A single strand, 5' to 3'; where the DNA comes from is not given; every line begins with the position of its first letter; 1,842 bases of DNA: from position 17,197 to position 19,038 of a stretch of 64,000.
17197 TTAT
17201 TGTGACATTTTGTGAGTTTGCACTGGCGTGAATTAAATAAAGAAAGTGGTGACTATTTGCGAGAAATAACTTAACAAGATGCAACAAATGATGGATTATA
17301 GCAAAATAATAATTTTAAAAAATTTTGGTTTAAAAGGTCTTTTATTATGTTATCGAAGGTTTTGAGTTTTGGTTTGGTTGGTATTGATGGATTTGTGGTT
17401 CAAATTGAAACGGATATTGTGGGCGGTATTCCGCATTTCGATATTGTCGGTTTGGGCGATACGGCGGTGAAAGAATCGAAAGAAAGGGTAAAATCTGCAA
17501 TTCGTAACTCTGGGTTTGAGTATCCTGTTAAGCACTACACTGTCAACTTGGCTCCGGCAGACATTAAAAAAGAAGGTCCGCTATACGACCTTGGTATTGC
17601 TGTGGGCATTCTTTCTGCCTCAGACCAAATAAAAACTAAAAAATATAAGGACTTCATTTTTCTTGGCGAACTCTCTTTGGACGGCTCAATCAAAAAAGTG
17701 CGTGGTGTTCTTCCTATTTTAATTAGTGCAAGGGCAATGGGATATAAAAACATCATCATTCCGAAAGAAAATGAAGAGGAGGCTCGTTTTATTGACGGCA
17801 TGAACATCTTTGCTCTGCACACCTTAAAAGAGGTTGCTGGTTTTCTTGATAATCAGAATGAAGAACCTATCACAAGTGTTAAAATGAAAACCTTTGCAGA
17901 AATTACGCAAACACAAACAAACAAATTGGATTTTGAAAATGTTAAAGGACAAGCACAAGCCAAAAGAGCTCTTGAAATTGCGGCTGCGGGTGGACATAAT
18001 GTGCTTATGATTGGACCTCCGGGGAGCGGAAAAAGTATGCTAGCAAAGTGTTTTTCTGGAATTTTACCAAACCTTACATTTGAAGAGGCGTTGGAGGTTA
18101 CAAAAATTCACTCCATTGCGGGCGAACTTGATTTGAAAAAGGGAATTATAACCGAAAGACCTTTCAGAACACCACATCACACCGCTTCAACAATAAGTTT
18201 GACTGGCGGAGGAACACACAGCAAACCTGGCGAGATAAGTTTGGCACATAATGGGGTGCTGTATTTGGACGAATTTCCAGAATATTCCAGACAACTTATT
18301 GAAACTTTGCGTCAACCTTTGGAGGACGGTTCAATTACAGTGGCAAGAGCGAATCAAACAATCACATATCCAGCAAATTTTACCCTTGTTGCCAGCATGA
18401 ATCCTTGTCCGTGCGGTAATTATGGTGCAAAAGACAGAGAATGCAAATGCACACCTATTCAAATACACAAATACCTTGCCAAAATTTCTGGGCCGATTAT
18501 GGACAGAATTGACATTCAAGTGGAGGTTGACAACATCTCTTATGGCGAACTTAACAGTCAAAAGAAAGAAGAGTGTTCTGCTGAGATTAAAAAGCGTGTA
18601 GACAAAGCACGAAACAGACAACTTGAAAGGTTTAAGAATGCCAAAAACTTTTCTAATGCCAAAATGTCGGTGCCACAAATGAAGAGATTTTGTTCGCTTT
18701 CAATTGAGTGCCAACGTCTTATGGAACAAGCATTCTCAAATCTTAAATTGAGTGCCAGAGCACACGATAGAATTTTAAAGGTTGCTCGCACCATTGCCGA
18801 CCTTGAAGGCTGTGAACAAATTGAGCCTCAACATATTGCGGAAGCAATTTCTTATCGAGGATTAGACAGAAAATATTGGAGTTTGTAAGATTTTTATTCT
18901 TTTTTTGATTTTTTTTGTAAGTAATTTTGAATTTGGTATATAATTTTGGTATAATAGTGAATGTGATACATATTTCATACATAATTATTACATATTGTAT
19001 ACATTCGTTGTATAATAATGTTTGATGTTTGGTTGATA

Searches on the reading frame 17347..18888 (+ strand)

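Call 50: search_protein_families(library=pfam, proteins=[window:17347-18888:+], max_evalue=0.01)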
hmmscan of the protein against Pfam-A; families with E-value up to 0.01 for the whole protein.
window:17347-18888:+ (513 aa): 13 families
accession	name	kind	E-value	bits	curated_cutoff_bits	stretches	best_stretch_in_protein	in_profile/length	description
PF01078.27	Mg_chelatase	-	9.1e-96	319.6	20.3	1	195-401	1-206/207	Magnesium chelatase, subunit ChlI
PF13541.12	ChlI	-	6.1e-49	165.4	27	1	20-142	1-121/121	Subunit ChlI of Mg-chelatase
PF13335.12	Mg_chelatase_C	-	7.3e-34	116.7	26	1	409-504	2-94/94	Magnesium chelatase, subunit ChlI C-terminal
PF07728.20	AAA_5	-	5.8e-11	43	22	1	218-355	1-125/139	AAA domain (dynein-related subfamily)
PF00493.29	MCM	-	2.1e-10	40.5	23.3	1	292-363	112-182/224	MCM P-loop domain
PF05362.19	Lon_C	-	5.3e-09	36.4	21.1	1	13-147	38-177/205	Lon protease (S16) C-terminal proteolytic domain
PF00158.32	Sigma54_activat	-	2.3e-06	27.9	20.2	1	288-350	80-140/168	Sigma-54 interaction domain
PF14532.12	Sigma54_activ_2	-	0.00015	22.5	25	0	206-237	11-42/138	Sigma-54 interaction domain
PF20030.5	bpMoxR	-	0.00062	19.3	27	1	208-265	23-81/205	MoxR domain in the MoxR-vWA-beta-propeller ternary systems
PF00005.33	ABC_tran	-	0.00089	20.3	25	1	215-242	10-37/137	ABC transporter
PF12775.13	AAA_7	-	0.0058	16.6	25.8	0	208-237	25-54/181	P-loop containing dynein motor region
PF13191.12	AAA_16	-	0.007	17.3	32.6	0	206-237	13-45/167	AAA ATPase domain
PF05496.18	RuvB_N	-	0.0074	16.5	27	0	199-236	9-53/159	Holliday junction DNA helicase RuvB P-loop domain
